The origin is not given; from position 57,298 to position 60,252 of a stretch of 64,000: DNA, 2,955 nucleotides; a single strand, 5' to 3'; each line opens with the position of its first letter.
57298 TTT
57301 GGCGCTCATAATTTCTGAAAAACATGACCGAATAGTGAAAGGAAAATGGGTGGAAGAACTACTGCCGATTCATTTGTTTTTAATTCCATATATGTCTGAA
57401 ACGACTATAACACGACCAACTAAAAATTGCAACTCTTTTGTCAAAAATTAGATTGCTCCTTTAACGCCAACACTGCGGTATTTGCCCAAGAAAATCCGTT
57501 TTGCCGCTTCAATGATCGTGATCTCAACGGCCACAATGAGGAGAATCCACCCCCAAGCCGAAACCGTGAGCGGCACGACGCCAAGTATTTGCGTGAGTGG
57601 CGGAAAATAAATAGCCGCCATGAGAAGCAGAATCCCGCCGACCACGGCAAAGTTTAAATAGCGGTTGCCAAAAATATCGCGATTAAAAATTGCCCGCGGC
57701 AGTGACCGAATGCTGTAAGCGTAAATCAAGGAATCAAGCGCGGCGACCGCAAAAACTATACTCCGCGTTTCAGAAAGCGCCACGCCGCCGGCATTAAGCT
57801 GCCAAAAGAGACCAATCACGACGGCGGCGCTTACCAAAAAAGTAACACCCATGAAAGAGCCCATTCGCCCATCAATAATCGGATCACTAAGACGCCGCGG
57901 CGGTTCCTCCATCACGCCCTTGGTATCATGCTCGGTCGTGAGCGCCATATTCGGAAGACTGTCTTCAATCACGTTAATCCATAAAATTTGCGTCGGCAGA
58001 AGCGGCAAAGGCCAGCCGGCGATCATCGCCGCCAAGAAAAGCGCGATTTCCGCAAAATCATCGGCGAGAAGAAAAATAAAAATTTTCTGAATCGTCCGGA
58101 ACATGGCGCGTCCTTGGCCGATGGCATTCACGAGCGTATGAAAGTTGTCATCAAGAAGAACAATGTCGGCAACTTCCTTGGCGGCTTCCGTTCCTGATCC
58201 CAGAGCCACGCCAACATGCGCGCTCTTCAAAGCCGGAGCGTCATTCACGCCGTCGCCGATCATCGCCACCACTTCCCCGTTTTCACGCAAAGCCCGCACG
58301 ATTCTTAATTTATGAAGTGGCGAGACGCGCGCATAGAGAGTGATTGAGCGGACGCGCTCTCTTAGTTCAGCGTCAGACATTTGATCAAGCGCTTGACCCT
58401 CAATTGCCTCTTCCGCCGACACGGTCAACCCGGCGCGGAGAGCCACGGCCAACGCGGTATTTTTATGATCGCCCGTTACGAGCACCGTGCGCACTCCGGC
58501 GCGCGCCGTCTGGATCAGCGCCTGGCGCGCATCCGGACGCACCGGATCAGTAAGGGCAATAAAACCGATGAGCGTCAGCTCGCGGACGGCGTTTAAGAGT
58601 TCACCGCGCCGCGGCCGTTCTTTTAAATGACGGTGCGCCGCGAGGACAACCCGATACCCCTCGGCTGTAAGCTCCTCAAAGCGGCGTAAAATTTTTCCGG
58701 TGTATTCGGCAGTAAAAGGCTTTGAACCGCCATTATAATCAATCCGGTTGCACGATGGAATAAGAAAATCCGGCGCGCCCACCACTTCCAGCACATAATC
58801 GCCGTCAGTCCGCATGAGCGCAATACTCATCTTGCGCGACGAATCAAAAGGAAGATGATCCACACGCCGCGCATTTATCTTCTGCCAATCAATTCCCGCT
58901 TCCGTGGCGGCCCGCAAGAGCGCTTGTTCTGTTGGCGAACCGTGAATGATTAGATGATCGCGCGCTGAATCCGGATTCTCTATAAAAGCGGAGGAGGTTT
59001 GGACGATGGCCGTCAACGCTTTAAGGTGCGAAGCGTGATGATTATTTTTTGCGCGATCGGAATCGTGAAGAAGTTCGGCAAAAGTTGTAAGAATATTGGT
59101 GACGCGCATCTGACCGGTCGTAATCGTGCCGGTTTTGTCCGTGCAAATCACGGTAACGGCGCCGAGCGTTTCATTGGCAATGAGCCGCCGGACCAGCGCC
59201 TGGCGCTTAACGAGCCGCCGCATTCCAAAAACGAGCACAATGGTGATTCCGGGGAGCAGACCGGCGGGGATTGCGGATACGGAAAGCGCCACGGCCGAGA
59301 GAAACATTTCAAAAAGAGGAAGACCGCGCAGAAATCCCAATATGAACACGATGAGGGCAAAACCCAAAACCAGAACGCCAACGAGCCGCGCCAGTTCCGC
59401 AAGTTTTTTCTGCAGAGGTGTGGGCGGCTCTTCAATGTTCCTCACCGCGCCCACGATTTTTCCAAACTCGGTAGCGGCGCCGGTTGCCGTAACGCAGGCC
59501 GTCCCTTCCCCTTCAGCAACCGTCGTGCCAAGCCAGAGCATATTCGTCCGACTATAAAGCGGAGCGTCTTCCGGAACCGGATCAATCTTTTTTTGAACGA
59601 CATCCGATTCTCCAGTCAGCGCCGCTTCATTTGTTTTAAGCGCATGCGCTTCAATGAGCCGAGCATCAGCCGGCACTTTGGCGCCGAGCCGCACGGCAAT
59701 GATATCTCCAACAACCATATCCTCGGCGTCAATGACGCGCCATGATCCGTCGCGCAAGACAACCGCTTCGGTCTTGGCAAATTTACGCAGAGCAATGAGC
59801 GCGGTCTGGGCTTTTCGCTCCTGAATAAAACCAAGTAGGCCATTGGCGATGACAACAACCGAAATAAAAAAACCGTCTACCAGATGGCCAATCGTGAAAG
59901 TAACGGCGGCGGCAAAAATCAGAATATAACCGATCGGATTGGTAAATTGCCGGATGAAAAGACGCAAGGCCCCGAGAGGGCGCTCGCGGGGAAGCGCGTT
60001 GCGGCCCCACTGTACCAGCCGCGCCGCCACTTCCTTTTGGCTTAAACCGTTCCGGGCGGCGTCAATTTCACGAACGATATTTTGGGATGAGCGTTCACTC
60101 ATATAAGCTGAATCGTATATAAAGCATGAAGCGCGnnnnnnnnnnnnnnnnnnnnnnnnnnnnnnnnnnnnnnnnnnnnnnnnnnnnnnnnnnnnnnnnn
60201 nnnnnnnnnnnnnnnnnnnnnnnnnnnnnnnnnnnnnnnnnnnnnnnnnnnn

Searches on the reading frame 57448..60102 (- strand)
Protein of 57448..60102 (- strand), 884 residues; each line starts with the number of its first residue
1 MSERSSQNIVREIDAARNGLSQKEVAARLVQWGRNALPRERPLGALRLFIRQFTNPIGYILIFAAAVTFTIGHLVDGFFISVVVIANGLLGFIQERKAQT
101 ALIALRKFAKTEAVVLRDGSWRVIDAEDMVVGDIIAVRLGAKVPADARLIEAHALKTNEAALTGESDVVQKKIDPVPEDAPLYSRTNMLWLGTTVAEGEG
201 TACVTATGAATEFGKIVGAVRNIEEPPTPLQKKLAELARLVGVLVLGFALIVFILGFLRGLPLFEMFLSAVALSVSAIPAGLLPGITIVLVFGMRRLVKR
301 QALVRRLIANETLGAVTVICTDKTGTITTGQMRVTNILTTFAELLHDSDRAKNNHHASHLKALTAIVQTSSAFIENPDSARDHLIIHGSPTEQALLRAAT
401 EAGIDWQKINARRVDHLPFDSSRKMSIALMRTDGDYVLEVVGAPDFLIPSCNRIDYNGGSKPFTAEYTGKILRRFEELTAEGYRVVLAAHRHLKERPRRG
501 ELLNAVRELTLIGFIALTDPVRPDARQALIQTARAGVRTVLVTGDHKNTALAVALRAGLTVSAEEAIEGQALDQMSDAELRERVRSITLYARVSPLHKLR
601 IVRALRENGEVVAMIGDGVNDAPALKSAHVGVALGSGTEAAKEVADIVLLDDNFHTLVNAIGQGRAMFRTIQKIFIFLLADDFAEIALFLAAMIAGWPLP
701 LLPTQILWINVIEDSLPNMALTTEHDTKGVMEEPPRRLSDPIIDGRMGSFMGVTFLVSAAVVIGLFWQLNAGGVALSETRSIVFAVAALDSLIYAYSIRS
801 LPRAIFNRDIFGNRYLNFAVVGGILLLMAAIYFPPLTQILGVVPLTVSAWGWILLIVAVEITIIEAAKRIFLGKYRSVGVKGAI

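Call 8: search_protein_families(library=pfam, proteins=[window:57448-60102:-], max_evalue=0.01)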
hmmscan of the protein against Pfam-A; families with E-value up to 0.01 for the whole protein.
window:57448-60102:- (884 aa): 7 families
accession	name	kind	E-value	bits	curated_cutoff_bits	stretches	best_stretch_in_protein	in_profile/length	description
PF00122.25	E1-E2_ATPase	-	1.8e-47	161.7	28.1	1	109-300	3-181/181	E1-E2 ATPase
PF00689.26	Cation_ATPase_C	-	1.1e-39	136.4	27.3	1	698-870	1-175/175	Cation transporting ATPase, C-terminus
PF00702.32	Hydrolase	-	5.5e-21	76.3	26.4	1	317-629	2-191/191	haloacid dehalogenase-like hydrolase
PF00690.31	Cation_ATPase_N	-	7.6e-15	54.8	20.4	1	5-67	5-68/69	Cation transporter/ATPase, N-terminus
PF13246.12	Cation_ATPase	-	1.1e-13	51.4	21.7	1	373-454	8-91/91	Cation transport ATPase (P-type)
PF08282.18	Hydrolase_3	-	2.3e-07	31.2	20.9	1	604-661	198-255/255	haloacid dehalogenase-like hydrolase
PF12710.13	HAD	-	0.00011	23.2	27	1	490-626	62-189/189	haloacid dehalogenase-like hydrolase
